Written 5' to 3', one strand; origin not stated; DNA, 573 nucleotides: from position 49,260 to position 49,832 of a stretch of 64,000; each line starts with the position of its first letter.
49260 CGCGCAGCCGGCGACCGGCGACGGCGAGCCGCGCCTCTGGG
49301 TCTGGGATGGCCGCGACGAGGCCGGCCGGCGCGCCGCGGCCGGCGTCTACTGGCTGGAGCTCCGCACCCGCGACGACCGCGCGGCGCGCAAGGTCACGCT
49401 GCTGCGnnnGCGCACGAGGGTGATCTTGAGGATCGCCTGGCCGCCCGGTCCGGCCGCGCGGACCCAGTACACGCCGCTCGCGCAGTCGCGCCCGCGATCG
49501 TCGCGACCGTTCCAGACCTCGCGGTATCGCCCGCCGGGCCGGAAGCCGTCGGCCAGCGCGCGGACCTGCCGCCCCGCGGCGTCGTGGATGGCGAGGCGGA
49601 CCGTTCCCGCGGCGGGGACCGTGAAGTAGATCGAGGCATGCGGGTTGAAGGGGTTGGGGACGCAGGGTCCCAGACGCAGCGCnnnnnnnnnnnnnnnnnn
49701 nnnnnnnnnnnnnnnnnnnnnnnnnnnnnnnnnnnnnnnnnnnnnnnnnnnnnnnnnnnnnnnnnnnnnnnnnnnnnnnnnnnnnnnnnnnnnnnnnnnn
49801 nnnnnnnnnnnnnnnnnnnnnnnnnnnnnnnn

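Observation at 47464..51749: Convergent M1 and M6 secreted metalloproteases share a C-terminal FlgD-Ig/T9SS-like sorting domain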

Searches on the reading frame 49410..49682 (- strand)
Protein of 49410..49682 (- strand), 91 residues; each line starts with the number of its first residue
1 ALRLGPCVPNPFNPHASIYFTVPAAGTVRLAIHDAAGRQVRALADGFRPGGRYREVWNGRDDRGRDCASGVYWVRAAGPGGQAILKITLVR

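Call 17: find_homologous_proteins(query=A1, max_evalue=0.001)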
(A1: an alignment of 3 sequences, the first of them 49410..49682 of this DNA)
Query A1 (3 sequences) (91 aa, profile of the alignment): 75 proteins with E <= 0.001 among 699 candidates.
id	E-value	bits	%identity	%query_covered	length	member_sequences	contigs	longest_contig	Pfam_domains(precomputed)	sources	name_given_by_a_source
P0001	1.2e-40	155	41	100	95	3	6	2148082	PF13860.13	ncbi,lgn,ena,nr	ncbi:MAG TPA: FlgD immunoglobulin-like domain containing protein [Candidatus Krumholzibacteria bacte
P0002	6.3e-29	118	41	100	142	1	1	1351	PF13860.13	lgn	-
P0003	2.0e-28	116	48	91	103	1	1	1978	PF18962.8,PF13860.13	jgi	jgi:hypothetical protein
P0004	8.1e-26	108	52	98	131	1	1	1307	PF18962.8,PF13860.13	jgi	jgi:hypothetical protein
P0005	4.3e-25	105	37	91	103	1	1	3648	PF13860.13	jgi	jgi:hypothetical protein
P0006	2.2e-24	103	39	97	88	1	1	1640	PF18962.8,PF13860.13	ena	-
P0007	4.0e-24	102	44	97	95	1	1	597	PF13860.13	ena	-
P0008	8.6e-24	101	40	99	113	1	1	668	PF13860.13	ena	-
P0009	1.1e-23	101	44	99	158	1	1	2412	PF18962.8,PF13860.13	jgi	jgi:flagellar hook capping protein FlgD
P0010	1.4e-23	101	43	92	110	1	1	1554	PF18962.8,PF13860.13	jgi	jgi:hypothetical protein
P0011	2.7e-23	100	48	93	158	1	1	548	PF13860.13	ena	-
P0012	4.1e-23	99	53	70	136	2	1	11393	PF13860.13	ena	-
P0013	1.2e-22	98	47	97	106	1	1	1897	PF18962.8,PF13860.13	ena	-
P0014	1.6e-22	97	43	97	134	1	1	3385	PF13860.13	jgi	jgi:hypothetical protein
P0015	1.7e-22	97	43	97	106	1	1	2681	PF18962.8,PF13860.13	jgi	jgi:hypothetical protein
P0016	2.2e-22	97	48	80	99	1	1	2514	PF18962.8,PF13860.13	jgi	jgi:flagellar hook assembly protein FlgD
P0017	4.0e-22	96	44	91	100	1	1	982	PF18962.8,PF13860.13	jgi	jgi:flagellar hook assembly protein FlgD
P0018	4.0e-22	96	48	97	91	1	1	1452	PF13860.13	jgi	jgi:flagellar hook assembly protein FlgD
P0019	7.7e-22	95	40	97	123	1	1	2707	PF18962.8,PF13860.13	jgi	jgi:hypothetical protein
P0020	1.2e-21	94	47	99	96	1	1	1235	PF13860.13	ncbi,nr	ncbi:MAG: T9SS type A sorting domain-containing protein, partial [Candidatus Krumholzibacteria bacte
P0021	1.4e-21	94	39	97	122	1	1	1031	PF13860.13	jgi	jgi:hypothetical protein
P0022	5.2e-21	92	35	85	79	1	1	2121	PF13860.13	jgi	jgi:flagellar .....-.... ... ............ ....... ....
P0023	7.8e-21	92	45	100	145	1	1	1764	PF13585.13,PF18962.8,PF13860.13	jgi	-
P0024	1.5e-20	91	43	97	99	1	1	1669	PF18962.8,PF13860.13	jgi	jgi:flagellar hook assembly protein FlgD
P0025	2.7e-20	90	44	91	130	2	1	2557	PF13585.13,PF18962.8,PF13860.13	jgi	jgi:hypothetical protein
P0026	3.9e-20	89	44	91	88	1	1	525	PF18962.8,PF13860.13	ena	-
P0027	7.1e-20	89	42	97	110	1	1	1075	PF13860.13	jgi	jgi:hypothetical protein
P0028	8.9e-20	88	42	91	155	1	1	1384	PF13860.13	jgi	jgi:hypothetical protein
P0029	1.1e-19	88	45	91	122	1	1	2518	PF13860.13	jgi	jgi:FlgD Ig-like domain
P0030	1.2e-19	88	50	77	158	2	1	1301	PF13860.13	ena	-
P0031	1.6e-19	88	43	97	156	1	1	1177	PF13860.13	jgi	jgi:hypothetical protein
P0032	1.8e-19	87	36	99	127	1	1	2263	PF13585.13,PF18962.8,PF13860.13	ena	-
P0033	4.4e-19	86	36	91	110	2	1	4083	PF18962.8,PF13860.13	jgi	jgi:flagellar hook assembly protein FlgD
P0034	5.0e-19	86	37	91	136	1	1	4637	PF18962.8,PF13860.13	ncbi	ncbi:MAG: FlgD immunoglobulin-like domain containing protein [bacterium]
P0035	1.2e-18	85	45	90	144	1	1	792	PF13860.13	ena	-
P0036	1.6e-18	84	46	80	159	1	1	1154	PF13860.13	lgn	-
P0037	2.3e-18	84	36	97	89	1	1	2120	PF18962.8,PF13860.13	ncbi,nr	ncbi:MAG: T9SS type A sorting domain-containing protein, partial [Candidatus Krumholzibacteria bacte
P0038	3.4e-18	83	43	91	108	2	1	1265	PF13860.13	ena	-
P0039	6.1e-18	82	47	73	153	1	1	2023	PF13860.13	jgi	jgi:flagellar hook assembly protein FlgD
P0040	7.4e-18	82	41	73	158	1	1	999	PF13860.13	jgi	-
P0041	1.1e-17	82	38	93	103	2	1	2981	PF18962.8,PF13860.13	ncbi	-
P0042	1.2e-17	82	35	91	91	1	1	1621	PF13860.13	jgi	jgi:hypothetical protein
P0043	4.6e-17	80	43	79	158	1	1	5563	PF13585.13,PF18962.8,PF13860.13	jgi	jgi:hypothetical protein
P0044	6.0e-17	79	45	64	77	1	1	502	PF13860.13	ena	-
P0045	1.7e-16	78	41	90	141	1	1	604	PF13585.13,PF13860.13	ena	-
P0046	2.4e-16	77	41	89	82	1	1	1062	PF13860.13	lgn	-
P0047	2.9e-16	77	44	75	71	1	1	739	PF13860.13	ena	-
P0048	1.1e-15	75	52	67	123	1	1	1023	PF13860.13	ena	-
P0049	1.2e-15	75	43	88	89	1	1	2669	PF13860.13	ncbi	-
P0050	7.0e-15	73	40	91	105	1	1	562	PF13860.13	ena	-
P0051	9.3e-15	72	31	92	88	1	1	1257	PF18962.8,PF13860.13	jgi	jgi:flagellar hook assembly protein FlgD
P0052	1.1e-14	72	34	67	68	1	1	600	PF13860.13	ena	-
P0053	1.9e-14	71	39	81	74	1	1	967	PF13860.13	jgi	jgi:flagellar hook assembly protein FlgD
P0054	1.4e-13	68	33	91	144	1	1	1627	PF18962.8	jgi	-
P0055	1.5e-13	68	35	91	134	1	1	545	PF18962.8,PF13860.13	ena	-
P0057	1.9e-13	68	45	74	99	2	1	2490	PF13860.13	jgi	jgi:flagellar hook assembly protein FlgD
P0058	2.0e-13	68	36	99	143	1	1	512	PF18962.8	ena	-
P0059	8.0e-13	66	37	99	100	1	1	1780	PF18962.8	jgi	jgi:hypothetical protein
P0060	9.6e-13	66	35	81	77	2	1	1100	PF13860.13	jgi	jgi:flagellar hook assembly protein FlgD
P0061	5.5e-12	63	34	77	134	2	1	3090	PF18962.8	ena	-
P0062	5.3e-11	60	35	91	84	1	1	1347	PF18962.8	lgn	-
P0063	6.9e-11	60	42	70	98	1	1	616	PF13860.13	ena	-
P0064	1.2e-10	59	48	48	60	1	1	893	PF13860.13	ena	-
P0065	1.4e-9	56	41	64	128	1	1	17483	PF18962.8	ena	-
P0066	1.8e-9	55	50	44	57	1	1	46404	PF13860.13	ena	-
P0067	1.8e-9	55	33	91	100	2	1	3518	PF18962.8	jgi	jgi:hypothetical protein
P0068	2.1e-9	55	33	98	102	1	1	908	PF18962.8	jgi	jgi:hypothetical protein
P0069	8.6e-9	53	33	74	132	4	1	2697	PF18962.8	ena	-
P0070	1.3e-8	53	32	91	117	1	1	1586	PF18962.8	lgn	-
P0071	8.7e-8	50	28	92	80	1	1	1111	PF18962.8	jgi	jgi:hypothetical protein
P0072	8.2e-7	47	36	49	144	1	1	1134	PF18962.8,PF13860.13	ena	-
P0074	4.0e-5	41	44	45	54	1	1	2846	PF13860.13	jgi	jgi:hypothetical protein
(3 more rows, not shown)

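Call 19: search_solved_structures(query=A1, max_evalue=10, show_alignments=3)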
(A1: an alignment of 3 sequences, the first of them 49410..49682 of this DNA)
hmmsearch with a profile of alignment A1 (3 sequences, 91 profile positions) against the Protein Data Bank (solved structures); distinct sequences matched with E-value up to 10: 14.
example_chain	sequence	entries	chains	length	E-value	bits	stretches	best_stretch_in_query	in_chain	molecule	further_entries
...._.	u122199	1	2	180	1.5e-07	34.6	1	25-81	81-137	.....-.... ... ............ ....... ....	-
7bhq_A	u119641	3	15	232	2.3e-07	34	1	25-81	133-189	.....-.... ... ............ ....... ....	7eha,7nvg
3osv_A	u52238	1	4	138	3.3e-07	33.5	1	24-81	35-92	Flagellar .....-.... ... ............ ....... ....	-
3c12_A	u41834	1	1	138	2.6e-06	30.7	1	23-82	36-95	Flagellar protein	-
5hfs_A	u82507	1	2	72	0.013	18.8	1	67-88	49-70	Gingipain R2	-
7pq4_A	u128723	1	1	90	0.027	17.8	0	67-88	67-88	Arginine-specific cysteine proteinase (Arg-gingipain)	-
5ag9_A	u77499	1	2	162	0.17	15.2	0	67-88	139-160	Gingipain R2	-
5ag8_A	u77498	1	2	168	0.23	14.8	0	67-88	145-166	GINGIPAIN R2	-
6za2_A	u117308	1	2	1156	0.38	14.1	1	9-78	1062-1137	Por secretion system protein porU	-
6pnv_A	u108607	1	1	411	0.58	13.5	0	12-51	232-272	Tol-Pal system protein TolB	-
5m11_A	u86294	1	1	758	0.75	13.2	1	9-79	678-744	Immunoreactive 84kD antigen PG93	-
4zzf_A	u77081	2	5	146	1.2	12.5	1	54-78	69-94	Flagellar basal body rod modification protein | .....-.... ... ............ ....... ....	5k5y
4zzk_A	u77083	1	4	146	1.2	12.5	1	54-78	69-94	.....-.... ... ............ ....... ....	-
8zt3_D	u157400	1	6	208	3.3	11.1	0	23-58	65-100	GNAT family transferase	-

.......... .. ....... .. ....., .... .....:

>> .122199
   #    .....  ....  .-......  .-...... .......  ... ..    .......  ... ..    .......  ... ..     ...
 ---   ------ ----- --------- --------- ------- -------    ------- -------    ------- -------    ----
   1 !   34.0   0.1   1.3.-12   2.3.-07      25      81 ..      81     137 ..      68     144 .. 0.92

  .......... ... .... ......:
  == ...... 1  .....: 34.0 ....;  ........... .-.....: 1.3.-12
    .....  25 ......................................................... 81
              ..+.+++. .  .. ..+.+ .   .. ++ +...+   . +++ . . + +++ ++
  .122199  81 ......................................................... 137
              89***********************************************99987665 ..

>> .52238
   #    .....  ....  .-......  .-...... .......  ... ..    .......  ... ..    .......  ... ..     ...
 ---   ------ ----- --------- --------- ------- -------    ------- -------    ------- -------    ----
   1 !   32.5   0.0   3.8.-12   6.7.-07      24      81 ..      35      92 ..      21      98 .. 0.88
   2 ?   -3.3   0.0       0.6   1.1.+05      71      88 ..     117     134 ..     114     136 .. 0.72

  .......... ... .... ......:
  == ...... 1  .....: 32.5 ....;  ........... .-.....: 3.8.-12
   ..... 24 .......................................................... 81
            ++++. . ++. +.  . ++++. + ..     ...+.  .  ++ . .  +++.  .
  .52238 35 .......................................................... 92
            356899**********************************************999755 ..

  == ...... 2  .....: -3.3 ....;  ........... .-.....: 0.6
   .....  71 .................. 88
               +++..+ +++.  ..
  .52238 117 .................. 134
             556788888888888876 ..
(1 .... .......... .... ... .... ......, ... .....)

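Call 23: search_protein_representatives(alignment_id=A1)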
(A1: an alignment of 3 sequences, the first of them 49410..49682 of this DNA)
Query: 3 sequences, 91 profile positions. Proteins with E-value up to 0.001 (for the whole library): 360332; up to 1e-10: 142155; up to 1e-30: 135. The best 150 are listed.
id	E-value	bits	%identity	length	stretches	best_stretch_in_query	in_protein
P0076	1.4e-137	464.3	-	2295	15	6-81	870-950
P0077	4.8e-121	411.3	-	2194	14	9-79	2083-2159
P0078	6.3e-99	340.4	-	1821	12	8-80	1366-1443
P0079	6.4e-93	321.1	-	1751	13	16-78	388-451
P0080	3.2e-92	318.9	-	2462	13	14-88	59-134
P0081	9.0e-91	314.2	-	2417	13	10-80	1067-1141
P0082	2.7e-83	290.3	-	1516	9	3-79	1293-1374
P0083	9.1e-83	288.6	-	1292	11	13-84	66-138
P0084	6.6e-79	276.2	-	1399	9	6-79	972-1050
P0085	5.8e-74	260.4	-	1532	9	12-87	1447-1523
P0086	7.5e-73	256.8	-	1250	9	8-81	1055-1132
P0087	9.2e-73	256.5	-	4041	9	15-81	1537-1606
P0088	5.3e-70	247.7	-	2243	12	14-82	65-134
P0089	2.2e-69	245.7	-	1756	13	8-82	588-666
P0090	2.9e-67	238.9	-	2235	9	12-80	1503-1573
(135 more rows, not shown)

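Call 42: predict_structure(alignment_id=A2)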
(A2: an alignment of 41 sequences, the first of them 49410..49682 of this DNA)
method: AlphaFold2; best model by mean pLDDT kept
length: 91 residues; sequences in the alignment: 41
mean_pLDDT: 95.1   pTM: 0.85
mean pLDDT of the five models: 95.1, 94.8, 93.1, 92.4, 91.8
residues with pLDDT >= 90: 81; 70-90: 10; 50-70: 0; < 50: 0
segments of 3 or more residues with pLDDT < 50: none
pLDDT, mean of each block of 10 residues (from residue 1): 89 88 98 98 98 96 96 98 95 81
secondary structure, 60 per line:
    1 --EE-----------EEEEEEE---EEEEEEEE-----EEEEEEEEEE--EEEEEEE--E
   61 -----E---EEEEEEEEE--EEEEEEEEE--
elements in order: E16-22 E26-33 E39-48 E51-57 E70-78 E81-89

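Call 46: fold_search(model_id=the predicted structure, library=pdb)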
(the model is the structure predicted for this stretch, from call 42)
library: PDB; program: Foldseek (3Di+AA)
matches with E <= 10: 1668; with E <= 0.001: 2
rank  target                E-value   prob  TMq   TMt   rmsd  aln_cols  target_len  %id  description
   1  6za2_A                5.2e-04  1.00  0.73  0.08   3.4       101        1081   24  Crystal structure of dimeric latent PorU from Porphyromonas gingivalis (released 2021-09-29)
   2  6za2_B                9.3e-04  1.00  0.71  0.07   3.8       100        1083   23  Crystal structure of dimeric latent PorU from Porphyromonas gingivalis (released 2021-09-29)
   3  5m11                  1.6e-03  1.00  0.55  0.10   3.8        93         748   24  Structural and functional probing of PorZ, an essential bacterial surface component of the type-IX secretion system of h (released 2016-11-09)
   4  3osv_B                1.7e-03  1.00  0.63  0.45   3.9        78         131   22  The crytsal structure of FLGD from P. Aeruginosa (released 2011-05-04)
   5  3eif                  1.9e-03  1.00  0.61  0.07   3.2        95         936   15  1.9 angstrom crystal structure of the active form of the C5a peptidase from Streptococcus pyogenes (ScpA) (released 2009-02-24)
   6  7bj3                  1.9e-03  1.00  0.54  0.07   4.4        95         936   15  ScpA from Streptococcus pyogenes, S512A active site mutant (released 2021-05-12)
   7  1xf1_A                2.5e-03  1.00  0.59  0.07   4.4        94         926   16  Structure of C5a peptidase- a key virulence factor from Streptococcus (released 2005-11-22)
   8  3osv_A                2.6e-03  1.00  0.60  0.44   4.0        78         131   20  The crytsal structure of FLGD from P. Aeruginosa (released 2011-05-04)
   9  3osv_C                2.6e-03  1.00  0.60  0.43   4.0        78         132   20  The crytsal structure of FLGD from P. Aeruginosa (released 2011-05-04)
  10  3osv_D                2.8e-03  1.00  0.63  0.46   3.9        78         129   22  The crytsal structure of FLGD from P. Aeruginosa (released 2011-05-04)
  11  7yzx_A                2.8e-03  1.00  0.61  0.08   3.3        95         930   15  ScpA from Streptococcus pyogenes, D783A mutant. (released 2022-08-31)
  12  2hvb_B                2.8e-03  1.00  0.55  0.46   4.0       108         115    7  Crystal structure of hypothetical protein PH1083 from Pyrococcus horikoshii OT3 (released 2007-01-28)
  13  7eha_C                2.9e-03  1.00  0.48  0.30   7.5        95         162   21  Crystal structure of the flagellar hook cap from Salmonella enterica serovar Typhimurium (released 2021-11-24)
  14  3c12                  3.4e-03  1.00  0.64  0.45   5.5        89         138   27  Crystal Structure of FlgD from Xanthomonas campestris: Insights into the Hook Capping Essential for Flagellar Assembly (released 2008-12-09)
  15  5vi0_A                3.4e-03  1.00  0.51  0.17   5.1        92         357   20  Pseudomonas fluorescens alkylpurine DNA glycosylase AlkC bound to DNA containing an abasic site analog (released 2017-10-25)
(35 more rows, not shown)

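Call 58: search_solved_structures(query=A2, max_evalue=1, show_alignments=0)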
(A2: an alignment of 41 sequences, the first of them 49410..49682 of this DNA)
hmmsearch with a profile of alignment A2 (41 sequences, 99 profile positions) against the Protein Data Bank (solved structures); distinct sequences matched with E-value up to 1: 32.
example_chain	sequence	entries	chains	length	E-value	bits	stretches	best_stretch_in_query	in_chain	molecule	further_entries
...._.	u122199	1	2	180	5.6e-10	42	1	29-87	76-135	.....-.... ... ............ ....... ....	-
7bhq_A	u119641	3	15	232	8.6e-10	41.4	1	29-87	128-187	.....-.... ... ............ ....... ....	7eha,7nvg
3osv_A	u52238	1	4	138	3e-09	39.7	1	33-87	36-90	Flagellar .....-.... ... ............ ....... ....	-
3c12_A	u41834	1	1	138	9.7e-08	34.8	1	31-88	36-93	Flagellar protein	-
6za2_A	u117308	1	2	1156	0.00047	23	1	15-88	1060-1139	Por secretion system protein porU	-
5m11_A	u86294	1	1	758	0.00097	22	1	15-84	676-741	Immunoreactive 84kD antigen PG93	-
5hfs_A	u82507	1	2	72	0.0023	20.8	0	35-53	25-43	Gingipain R2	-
7pq4_A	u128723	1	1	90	0.0044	19.9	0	35-53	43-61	Arginine-specific cysteine proteinase (Arg-gingipain)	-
4zzf_A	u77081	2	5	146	0.0065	19.3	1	38-93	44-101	Flagellar basal body rod modification protein | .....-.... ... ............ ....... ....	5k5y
4zzk_A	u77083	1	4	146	0.0066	19.3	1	38-93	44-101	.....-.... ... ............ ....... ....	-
5ag9_A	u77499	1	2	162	0.023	17.6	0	35-53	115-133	Gingipain R2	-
5ag8_A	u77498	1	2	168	0.024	17.6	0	35-53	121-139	GINGIPAIN R2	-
1xf1_A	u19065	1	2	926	0.029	17.3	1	62-86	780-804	C5a peptidase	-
8bty_A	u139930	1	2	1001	0.03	17.2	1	62-86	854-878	C5a peptidase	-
7cwd_A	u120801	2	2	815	0.057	16.3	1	19-62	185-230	beta-glalactosidase | beta-galactosidase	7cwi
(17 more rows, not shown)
